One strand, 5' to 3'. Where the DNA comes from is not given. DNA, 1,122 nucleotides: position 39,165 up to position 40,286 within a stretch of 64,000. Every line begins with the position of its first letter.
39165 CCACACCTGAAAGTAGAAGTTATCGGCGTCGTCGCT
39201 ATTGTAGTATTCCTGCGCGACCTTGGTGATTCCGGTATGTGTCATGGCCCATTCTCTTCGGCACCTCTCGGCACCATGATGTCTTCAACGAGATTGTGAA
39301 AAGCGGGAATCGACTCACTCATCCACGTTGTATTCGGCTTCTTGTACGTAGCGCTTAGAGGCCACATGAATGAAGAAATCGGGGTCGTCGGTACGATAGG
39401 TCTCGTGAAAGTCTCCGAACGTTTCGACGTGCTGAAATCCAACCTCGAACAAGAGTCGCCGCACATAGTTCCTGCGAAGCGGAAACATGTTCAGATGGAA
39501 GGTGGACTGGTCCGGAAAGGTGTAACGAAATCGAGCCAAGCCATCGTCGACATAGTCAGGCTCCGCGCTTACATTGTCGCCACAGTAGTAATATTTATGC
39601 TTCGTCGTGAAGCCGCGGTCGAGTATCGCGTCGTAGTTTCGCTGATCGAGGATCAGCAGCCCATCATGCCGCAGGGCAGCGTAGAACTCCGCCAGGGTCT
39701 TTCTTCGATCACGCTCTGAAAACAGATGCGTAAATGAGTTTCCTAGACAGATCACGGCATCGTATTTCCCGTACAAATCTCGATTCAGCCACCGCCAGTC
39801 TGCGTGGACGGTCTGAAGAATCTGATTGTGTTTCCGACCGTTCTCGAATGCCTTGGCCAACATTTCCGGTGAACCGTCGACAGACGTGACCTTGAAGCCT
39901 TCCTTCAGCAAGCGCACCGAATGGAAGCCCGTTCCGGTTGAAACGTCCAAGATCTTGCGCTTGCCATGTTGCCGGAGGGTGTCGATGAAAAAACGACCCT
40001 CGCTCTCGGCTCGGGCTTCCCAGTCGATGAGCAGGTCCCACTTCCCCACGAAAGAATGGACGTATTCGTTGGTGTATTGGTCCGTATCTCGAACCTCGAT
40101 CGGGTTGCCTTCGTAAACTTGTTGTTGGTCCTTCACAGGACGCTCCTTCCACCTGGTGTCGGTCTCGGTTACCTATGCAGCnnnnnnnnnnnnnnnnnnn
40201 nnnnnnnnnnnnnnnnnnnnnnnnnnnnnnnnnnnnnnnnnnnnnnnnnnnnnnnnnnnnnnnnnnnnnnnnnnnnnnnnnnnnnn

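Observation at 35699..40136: Serine-glycine-betaine metabolic gene string: GSMT, SDMT, a D-2-hydroxyglutarate-dehydrogenase-like FAD oxidase and serA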

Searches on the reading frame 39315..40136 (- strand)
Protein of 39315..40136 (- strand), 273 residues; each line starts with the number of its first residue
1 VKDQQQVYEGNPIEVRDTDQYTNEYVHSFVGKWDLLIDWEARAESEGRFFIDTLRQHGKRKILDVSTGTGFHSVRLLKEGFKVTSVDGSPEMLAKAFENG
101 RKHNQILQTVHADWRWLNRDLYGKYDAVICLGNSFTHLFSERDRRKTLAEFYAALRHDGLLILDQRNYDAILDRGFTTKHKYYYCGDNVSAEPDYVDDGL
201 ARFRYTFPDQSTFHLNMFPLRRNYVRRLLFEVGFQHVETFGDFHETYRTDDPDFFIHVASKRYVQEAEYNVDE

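Call 3: search_protein_families(library=ncbifam, proteins=[window:39315-40136:-], max_evalue=0.00001)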
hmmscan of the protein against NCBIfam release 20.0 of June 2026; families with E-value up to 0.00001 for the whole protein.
window:39315-40136:- (273 aa): 9 families
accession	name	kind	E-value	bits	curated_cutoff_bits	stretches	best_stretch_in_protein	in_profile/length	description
NF051855.1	GlySarMtaseBact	equivalog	1.4e-143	477.2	350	1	6-263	1-258/259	glycine/sarcosine N-methyltransferase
NF041820.1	daptide_MTase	equivalog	2.4e-12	46.8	175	1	45-170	24-149/243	daptide-type RiPP biosynthesis methyltransferase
NF043040.1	corrin_prot_MT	hypoth_equivalog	2e-11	43.7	180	1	58-163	41-147/216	corrinoid protein-associated methyltransferase CpaM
TIGR02021.1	BchM-ChlM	equivalog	2.4e-08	33.7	158.9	1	60-155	56-147/218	magnesium protoporphyrin IX methyltransferase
TIGR03534.1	RF_mod_PrmC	equivalog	1.1e-07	31.6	199.1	1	52-130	82-162/253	peptide chain release factor N(5)-glutamine methyltransferase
TIGR01934.1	MenG_MenH_UbiE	subfamily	8e-07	28.6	158.35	1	50-118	31-101/223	ubiquinone/menaquinone biosynthesis methyltransferase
NF011650.0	PRK15068.1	equivalog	4.2e-06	25.9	209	1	37-170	101-232/324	tRNA 5-methoxyuridine(34)/uridine 5-oxyacetic acid(34) synthase CmoB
TIGR01983.1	UbiG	equivalog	7.2e-06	25.5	102.95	1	57-162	48-150/228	bifunctional 2-polyprenyl-6-hydroxyphenol methylase/3-demethylubiquinol 3-O-methyltransferase UbiG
NF011529.0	PRK14968.1-3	equivalog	7.9e-06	25.4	162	0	49-129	25-103/198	putative methyltransferase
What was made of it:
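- Checked: GSMT, 39315-40136: NCBIfam NF051855 scores 477 bits against a cut-off of 350 (call 3).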

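Call 4: search_protein_families(library=pfam, proteins=[window:39315-40136:-], max_evalue=0.00001)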
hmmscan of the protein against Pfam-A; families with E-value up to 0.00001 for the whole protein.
window:39315-40136:- (273 aa): 5 families
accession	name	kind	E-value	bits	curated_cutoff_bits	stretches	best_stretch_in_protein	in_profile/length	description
PF13649.12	Methyltransf_25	-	9.6e-16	58.7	27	1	62-159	1-97/97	Methyltransferase domain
PF08241.18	Methyltransf_11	-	5.6e-11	43.4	21.2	1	63-163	1-95/95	Methyltransferase domain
PF08242.18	Methyltransf_12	-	6.2e-10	40.1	30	1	63-161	1-98/98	Methyltransferase domain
PF13489.12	Methyltransf_23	-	1.8e-07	31.5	27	1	58-237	22-162/164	Methyltransferase domain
PF13847.12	Methyltransf_31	-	2.1e-07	31.2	27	1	58-183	3-129/145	Methyltransferase domain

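Call 12: search_solved_structures(query=window:39315-40136:-, max_evalue=0.00001)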
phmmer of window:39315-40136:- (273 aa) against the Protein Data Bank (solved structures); distinct sequences matched with E-value up to 0.00001: 12.
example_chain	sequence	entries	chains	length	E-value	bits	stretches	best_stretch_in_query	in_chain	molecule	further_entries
5h02_A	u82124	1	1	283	2.6e-119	401.1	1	6-261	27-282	Glycine sarcosine N-methyltransferase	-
5gwx_A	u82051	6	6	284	1.8e-117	395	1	6-261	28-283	Glycine sarcosine N-methyltransferase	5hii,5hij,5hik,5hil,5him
1r74_A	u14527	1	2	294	1.5e-26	96.8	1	32-185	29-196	Glycine N-methyltransferase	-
2azt_A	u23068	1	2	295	1.5e-26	96.8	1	32-185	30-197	Glycine N-methyltransferase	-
12yi_A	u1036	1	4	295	1.5e-26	96.7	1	32-185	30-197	Glycine N-methyltransferase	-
1bhj_A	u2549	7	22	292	3.4e-26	95.6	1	32-185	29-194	GLYCINE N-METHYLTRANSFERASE | PROTEIN (GLYCINE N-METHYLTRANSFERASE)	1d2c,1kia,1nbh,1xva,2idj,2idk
3thr_A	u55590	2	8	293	3.4e-26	95.6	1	32-185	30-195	Glycine N-methyltransferase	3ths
1d2g_A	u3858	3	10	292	8.9e-26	94.2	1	32-185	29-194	GLYCINE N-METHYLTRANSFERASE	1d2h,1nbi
1r8x_A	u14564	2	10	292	2.3e-25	92.8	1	32-185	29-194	glycine N-methyltransferase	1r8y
1wzn_A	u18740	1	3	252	7.6e-07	32.1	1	53-164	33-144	SAM-dependent methyltransferase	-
3d2l_A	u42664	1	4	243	2e-06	30.7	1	58-259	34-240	SAM-dependent methyltransferase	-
2avn_A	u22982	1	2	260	2.6e-06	30.4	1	49-173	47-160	ubiquinone/menaquinone biosynthesis methyltransferase-related protein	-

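Call 13: find_homologous_proteins(query=window:39315-40136:-, max_evalue=1e-20)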
Query window:39315-40136:- (273 aa): 3656 proteins with E <= 1e-20 among 4027 candidates; the best 120 are listed.
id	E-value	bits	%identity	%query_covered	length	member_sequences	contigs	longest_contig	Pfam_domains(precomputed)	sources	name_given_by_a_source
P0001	2.4e-186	636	100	100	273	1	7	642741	PF13847.13,PF13489.13,PF13649.13,PF08241.19,PF08242.19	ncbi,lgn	ncbi:MAG: class I SAM-dependent methyltransferase [Myxococcota bacterium]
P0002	9.6e-157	539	86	97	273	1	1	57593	PF13847.13,PF13489.13,PF13649.13,PF08241.19,PF08242.19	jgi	jgi:SAM-dependent methyltransferase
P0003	1.8e-154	531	82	100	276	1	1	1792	PF13847.13,PF13489.13,PF13649.13,PF08241.19,PF08242.19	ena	-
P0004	5.4e-152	523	83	97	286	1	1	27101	PF13847.13,PF13489.13,PF13649.13,PF08241.19,PF08242.19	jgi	-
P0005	5.9e-152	523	82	97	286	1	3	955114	PF13847.13,PF13489.13,PF13649.13,PF08241.19,PF08242.19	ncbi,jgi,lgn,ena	jgi:SAM-dependent methyltransferase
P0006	1.8e-151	521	83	97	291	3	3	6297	PF13847.13,PF13489.13,PF13649.13,PF08241.19,PF08242.19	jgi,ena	-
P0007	5.3e-151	520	83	97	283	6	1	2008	PF13847.13,PF13489.13,PF13649.13,PF08241.19,PF08242.19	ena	-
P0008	6.9e-151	519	83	97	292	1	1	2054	PF13847.13,PF13489.13,PF13649.13,PF08241.19,PF08242.19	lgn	-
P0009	1.8e-150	518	84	97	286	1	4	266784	PF13847.13,PF13489.13,PF13649.13,PF08241.19,PF08242.19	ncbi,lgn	ncbi:MAG: class I SAM-dependent methyltransferase [Myxococcota bacterium]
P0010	9.1e-143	493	77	99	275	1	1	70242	PF13847.13,PF13489.13,PF13649.13,PF08241.19,PF08242.19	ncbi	-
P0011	4.3e-142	491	76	97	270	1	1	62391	PF13847.13,PF13489.13,PF13649.13,PF08241.19,PF08242.19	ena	-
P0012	7.2e-141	487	76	99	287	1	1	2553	PF13847.13,PF13489.13,PF13649.13,PF01209.25,PF08241.19,PF08242.19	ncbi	ncbi:MAG: class I SAM-dependent methyltransferase [Myxococcota bacterium]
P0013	5.0e-140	484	77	95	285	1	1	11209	PF13847.13,PF13489.13,PF13649.13,PF08241.19,PF08242.19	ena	-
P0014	1.9e-137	475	75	96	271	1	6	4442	PF13847.13,PF13489.13,PF13649.13,PF08241.19,PF08242.19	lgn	-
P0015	4.0e-137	474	76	95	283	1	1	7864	PF13847.13,PF13489.13,PF13649.13,PF08241.19,PF08242.19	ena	-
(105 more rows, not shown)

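Call 15: find_related_loci(query=A1, collection=genome_contigs, flank=10000)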
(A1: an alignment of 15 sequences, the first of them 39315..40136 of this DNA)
Query A1 (273 aa) in genome_contigs; peptide patterns used: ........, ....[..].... (x = any residue, [..] = any of these).
599 stretches matched a pattern (row limit reached: there are more); 594 encode a relative of the query (tblastn E <= 1e-3); the best 80 are kept; 80 distinct loci.
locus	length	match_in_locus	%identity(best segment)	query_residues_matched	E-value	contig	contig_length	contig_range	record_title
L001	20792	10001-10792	84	6-269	6e-154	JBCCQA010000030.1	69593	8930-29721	MAG: Myxococcota bacterium isolate P01_D01_bin.141 k141_186200_length_69593_cov_32.1638, whole genome shotgun sequence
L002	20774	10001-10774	76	6-263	2e-138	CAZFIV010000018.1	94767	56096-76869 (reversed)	MAG TPA_asm: uncultured Myxococcales bacterium isolate SRP128890_co1_208 genome assembly, contig: NODE_349_length_94767_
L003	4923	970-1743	76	6-263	1e-139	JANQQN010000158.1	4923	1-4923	MAG: Myxococcota bacterium isolate IP29b_bin.29 k99_1811971, whole genome shotgun sequence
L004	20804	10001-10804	72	3-270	2e-137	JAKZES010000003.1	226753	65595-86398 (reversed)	Verrucomicrobiaceae bacterium E54 scaffold_3_length=226754, whole genome shotgun sequence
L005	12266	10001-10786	74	5-266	2e-136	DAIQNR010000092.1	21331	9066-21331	MAG TPA_asm: Myxococcota bacterium isolate CTOTU7342 NODE_2756_length_21331_cov_13.699004, whole genome shotgun sequence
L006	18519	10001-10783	73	4-264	1e-135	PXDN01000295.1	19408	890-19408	MAG: Opitutia bacterium isolate T3Sed10_336 T3-Sed10-C5105, whole genome shotgun sequence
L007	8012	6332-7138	70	4-271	2e-135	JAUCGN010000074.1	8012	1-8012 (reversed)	Thiotrichales bacterium HSG1 NODE_78_length_8012, whole genome shotgun sequence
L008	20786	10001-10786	72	5-266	1e-134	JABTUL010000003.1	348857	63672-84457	MAG: Spirochaetales bacterium isolate H5_SPI1 seq003, whole genome shotgun sequence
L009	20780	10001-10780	73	4-263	2e-134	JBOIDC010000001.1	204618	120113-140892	MAG: Gammaproteobacteria bacterium isolate SD8036_metabat2.bin.3 NODE_15_length_204618_cov_1.898978, whole genome shotgu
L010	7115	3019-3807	71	4-266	1e-134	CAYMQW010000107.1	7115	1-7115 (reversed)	MAG TPA_asm: uncultured Nitrospiraceae bacterium isolate SRP128015_co4_67 genome assembly, contig: NODE_2794_length_7115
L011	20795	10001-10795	72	4-268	2e-134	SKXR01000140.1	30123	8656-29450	MAG: Kiritimatiellae bacterium isolate CSSed162cmB_250 CSSed16-2cmB-2224, whole genome shotgun sequence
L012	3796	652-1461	71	4-273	7e-137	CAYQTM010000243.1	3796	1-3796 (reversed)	MAG TPA_asm: uncultured Opitutales bacterium isolate SRP252850_co1_29 genome assembly, contig: NODE_44273_length_3796_co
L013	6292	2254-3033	71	4-263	1e-133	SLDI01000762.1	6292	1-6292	MAG: Phycisphaeraceae bacterium isolate CSSed162cmB_538 CSSed16-2cmB-59863, whole genome shotgun sequence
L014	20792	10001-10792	72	5-268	1e-133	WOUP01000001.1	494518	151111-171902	MAG: Puniceicoccaceae bacterium 5H scaffold_0, whole genome shotgun sequence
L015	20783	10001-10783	73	3-263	4e-133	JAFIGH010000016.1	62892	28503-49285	MAG: Opitutales bacterium isolate Super_Day6_Bin.11 NODE_140_length_62892_cov_15.209017, whole genome shotgun sequence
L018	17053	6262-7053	73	4-266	1e-132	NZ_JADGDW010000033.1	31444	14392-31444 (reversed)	MAG: Candidatus Albibeggiatoa sp. nov. BB20 NODE_1336_length_31444_cov_4.253788, whole genome shotgun sequence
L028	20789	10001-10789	70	4-266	3e-132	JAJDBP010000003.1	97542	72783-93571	MAG: Nitrospirales bacterium isolate OFTM313 OFTM313_2, whole genome shotgun sequence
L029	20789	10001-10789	70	4-265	5e-132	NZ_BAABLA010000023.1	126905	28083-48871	Haloechinothrix salitolerans strain JCM 15899 sequence023, whole genome shotgun sequence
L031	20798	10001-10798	69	1-266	1e-131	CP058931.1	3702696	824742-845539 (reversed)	MAG: Nitrospira sp. isolate DJ chromosome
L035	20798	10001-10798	69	1-266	1e-131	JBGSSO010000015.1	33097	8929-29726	MAG: Nitrospirales bacterium isolate JTS-AC384 k141_494801, whole genome shotgun sequence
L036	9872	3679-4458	72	6-265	1e-131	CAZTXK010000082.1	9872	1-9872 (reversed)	MAG TPA_asm: uncultured Dactylococcopsis sp. isolate SRP185896_co2_73 genome assembly, contig: NODE_8286_length_9872_cov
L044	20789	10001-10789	72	4-266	1e-131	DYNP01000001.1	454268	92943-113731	MAG TPA_asm: Thiomargarita sp. isolate SulCav_FS08_3_3_44_224 SulCav_FS08_3_1_length_454268_cov_130_762748, whole genome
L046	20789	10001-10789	71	4-266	6e-132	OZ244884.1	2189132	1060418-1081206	MAG: Nitrospirales bacterium isolate b0bdb081-a959-4647-96d4-40adf9d6ea11 genome assembly, chromosome: 1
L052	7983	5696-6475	72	6-265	6e-131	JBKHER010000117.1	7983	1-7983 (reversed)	MAG: Halothece sp. isolate D1M05_20 NODE_8568_length_7983_cov_16.146695, whole genome shotgun sequence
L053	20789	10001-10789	71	4-266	6e-131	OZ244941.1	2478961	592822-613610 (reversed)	MAG: Nitrospirales bacterium isolate d54ef826-7012-47b5-b64d-02185f84ce6e genome assembly, chromosome: 1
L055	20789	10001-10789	71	4-266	3e-131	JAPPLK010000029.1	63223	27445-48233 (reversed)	MAG: Nitrospira sp. isolate RHO3_bin_20 NODE_1073_length_63223_cov_349.880731, whole genome shotgun sequence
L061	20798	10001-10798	70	1-266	9e-131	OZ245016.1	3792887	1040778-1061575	MAG: Nitrospirales bacterium isolate 2b092c9d-4204-4368-8925-49f5957368e3 genome assembly, chromosome: 1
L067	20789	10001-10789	70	4-266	1e-130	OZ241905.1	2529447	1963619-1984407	MAG: Nitrospirales bacterium isolate 4ba8bffd-60cb-465e-9873-b59a9ad782a3 genome assembly, chromosome: 1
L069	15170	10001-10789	70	4-266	2e-130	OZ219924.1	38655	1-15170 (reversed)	MAG: Thermodesulfobacteriota bacterium isolate 21442c6b-cc68-4f82-8039-a5361455a999 genome assembly, chromosome: 1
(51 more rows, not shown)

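Call 17: find_encoding_contigs(protein=P0001, flank=10000, max_places=4)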
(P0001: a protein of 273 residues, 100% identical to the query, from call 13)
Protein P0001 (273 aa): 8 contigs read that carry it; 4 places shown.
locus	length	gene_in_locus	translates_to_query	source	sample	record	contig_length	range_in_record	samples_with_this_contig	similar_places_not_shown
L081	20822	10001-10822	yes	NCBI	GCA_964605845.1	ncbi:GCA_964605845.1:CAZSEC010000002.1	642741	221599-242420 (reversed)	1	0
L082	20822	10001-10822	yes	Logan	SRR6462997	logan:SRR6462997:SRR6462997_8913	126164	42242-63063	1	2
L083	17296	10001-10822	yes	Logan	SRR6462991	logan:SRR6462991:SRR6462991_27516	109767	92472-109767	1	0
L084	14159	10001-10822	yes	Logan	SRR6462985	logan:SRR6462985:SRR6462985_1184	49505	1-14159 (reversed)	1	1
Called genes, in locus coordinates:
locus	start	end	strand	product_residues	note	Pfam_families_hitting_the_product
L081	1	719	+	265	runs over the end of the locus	PF00005:ABC_tran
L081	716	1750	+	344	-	PF02470:MlaD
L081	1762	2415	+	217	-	PF03886:ABC_trans_aux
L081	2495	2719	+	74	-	-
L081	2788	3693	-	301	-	PF00246:Peptidase_M14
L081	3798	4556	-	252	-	PF01553:Acyltransferase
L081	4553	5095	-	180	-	PF00583:Acetyltransf_1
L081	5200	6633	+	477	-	PF13396:PLDc_N (weak), PF13091:PLDc_2, PF00614:PLDc (faint), PF13091:PLDc_2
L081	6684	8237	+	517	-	PF04244:DPRP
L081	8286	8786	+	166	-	PF00731:AIRC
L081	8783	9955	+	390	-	PF22660:RS_preATP-grasp-like, PF02222:ATP-grasp, PF17769:PurK_C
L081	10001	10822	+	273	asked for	PF13489:Methyltransf_23 (weak), PF13847:Methyltransf_31, PF08241:Methyltransf_11, PF08242:Methyltransf_12, PF13649:Methyltransf_25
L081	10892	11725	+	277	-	PF02353:CMAS, PF00891:Methyltransf_2 (weak), PF13489:Methyltransf_23, PF01209:Ubie_methyltran (weak), PF08241:Methyltransf_11, PF08242:Methyltransf_12, PF13649:Methyltransf_25, PF13847:Methyltransf_31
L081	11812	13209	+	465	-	PF01565:FAD_binding_4, PF02913:FAD-oxidase_C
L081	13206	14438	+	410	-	PF00389:2-Hacid_dh, PF02826:2-Hacid_dh_C, PF22629:ACT_AHAS_ss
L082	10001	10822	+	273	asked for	PF13489:Methyltransf_23 (weak), PF13847:Methyltransf_31, PF08241:Methyltransf_11, PF08242:Methyltransf_12, PF13649:Methyltransf_25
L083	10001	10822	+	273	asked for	PF13489:Methyltransf_23 (weak), PF13847:Methyltransf_31, PF08241:Methyltransf_11, PF08242:Methyltransf_12, PF13649:Methyltransf_25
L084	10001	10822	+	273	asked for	PF13489:Methyltransf_23 (weak), PF13847:Methyltransf_31, PF08241:Methyltransf_11, PF08242:Methyltransf_12, PF13649:Methyltransf_25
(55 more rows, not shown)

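Call 34: search_protein_families(library=pfam, proteins=[L028:8042-9574:-, L069:5755-6852:-, L053:13129-13596:-, L028:13597-14646:-, L061:14912-16177:+, L055:17700-19088:+, L035:16438-17604:+, L031:2581-3249:-, L046:19827-20483:+, L067:2994-4328:+], max_evalue=0.00001)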
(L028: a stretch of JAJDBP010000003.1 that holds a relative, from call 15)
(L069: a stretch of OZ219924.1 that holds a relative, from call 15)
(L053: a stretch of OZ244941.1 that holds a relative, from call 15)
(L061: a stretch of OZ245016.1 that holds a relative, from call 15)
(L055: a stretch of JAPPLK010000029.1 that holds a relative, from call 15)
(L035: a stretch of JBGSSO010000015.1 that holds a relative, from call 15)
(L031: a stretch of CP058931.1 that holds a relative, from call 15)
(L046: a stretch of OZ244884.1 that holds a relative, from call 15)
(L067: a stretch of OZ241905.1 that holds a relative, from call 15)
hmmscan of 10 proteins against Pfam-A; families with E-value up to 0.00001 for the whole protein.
L028:8042-9574:- (510 aa): 1 family
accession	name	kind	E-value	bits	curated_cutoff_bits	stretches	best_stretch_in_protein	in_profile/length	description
PF02028.23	BCCT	-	1.8e-197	657.1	27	1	23-506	1-485/485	BCCT, betaine/carnitine/choline family transporter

L069:5755-6852:- (365 aa): 5 families
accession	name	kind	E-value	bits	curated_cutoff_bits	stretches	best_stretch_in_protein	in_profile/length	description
PF13646.12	HEAT_2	-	8e-33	113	27.7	3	208-278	16-87/88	HEAT repeats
PF03130.22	HEAT_PBS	-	1.5e-15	56.4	20.9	0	238-263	1-26/27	PBS lyase HEAT-like repeat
PF02985.28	HEAT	-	2.2e-15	55.8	23.5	0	225-251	3-29/31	HEAT repeat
PF13513.12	HEAT_EZ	-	2.9e-07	31.3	27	0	236-279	1-53/55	HEAT-like repeat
PF00514.29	Arm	-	2e-06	28.1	20.6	0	69-90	16-37/41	Armadillo/beta-catenin-like repeat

L053:13129-13596:- (155 aa): 0 families

L028:13597-14646:- (349 aa): 2 families
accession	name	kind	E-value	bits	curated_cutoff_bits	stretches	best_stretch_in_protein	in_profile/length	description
PF01663.27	Phosphodiest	-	7.8e-19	68.9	23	1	49-256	2-216/342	Type I phosphodiesterase / nucleotide pyrophosphatase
PF00884.28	Sulfatase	-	2.8e-10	40.4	25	0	222-315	204-300/301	Sulfatase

L061:14912-16177:+ (421 aa): 0 families

L055:17700-19088:+ (462 aa): 1 family
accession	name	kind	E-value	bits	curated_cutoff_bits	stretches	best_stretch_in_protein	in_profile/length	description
PF02233.22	PNTB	-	1.5e-177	591.6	31.7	1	9-457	4-455/456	NAD(P) transhydrogenase beta subunit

L035:16438-17604:+ (388 aa): 3 families
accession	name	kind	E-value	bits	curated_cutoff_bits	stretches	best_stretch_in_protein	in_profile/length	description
PF01262.27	AlaDh_PNT_C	-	4.3e-67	226.1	23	1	149-374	1-213/214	Alanine dehydrogenase/PNT, C-terminal domain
PF05222.21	AlaDh_PNT_N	-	5.8e-37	127.4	30.4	1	4-145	1-136/136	Alanine dehydrogenase/PNT, N-terminal domain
PF02826.25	2-Hacid_dh_C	-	4e-06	26.8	25.1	0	171-222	34-85/178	D-isomer specific 2-hydroxyacid dehydrogenase, NAD binding domain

L031:2581-3249:- (222 aa): 3 families
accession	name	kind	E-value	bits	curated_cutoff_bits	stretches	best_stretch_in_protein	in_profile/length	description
PF13646.12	HEAT_2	-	4.1e-15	56.3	27.7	1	103-170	3-68/88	HEAT repeats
PF03130.22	HEAT_PBS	-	8.4e-07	29.4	20.9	0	116-141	2-27/27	PBS lyase HEAT-like repeat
PF02985.28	HEAT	-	3.6e-06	27.1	23.5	0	133-157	3-27/31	HEAT repeat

L046:19827-20483:+ (218 aa): 2 families
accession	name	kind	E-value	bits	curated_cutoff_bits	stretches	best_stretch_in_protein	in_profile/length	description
PF00730.31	HhH-GPD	-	8.9e-25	87.6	26.2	1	40-174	1-107/108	HhH-GPD superfamily base excision DNA repair protein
PF00633.29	HHH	-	5.6e-07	29.5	24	1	106-132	2-28/30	Helix-hairpin-helix motif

L067:2994-4328:+ (444 aa): 4 families
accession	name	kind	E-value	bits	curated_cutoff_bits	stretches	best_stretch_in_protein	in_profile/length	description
PF03721.20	UDPG_MGDP_dh_N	-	1.1e-64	217.9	27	1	2-185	1-187/187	UDP-glucose/GDP-mannose dehydrogenase family, NAD binding domain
PF00984.24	UDPG_MGDP_dh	-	5.3e-36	123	25.4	1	203-294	2-93/94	UDP-glucose/GDP-mannose dehydrogenase family, central domain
PF03720.21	UDPG_MGDP_dh_C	-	9.9e-32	109.8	30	1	317-418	1-103/103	UDP-glucose/GDP-mannose dehydrogenase family, UDP binding domain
PF03807.23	F420_oxidored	-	6.8e-06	27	21.6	0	338-413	14-92/94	NADP oxidoreductase coenzyme F420-dependent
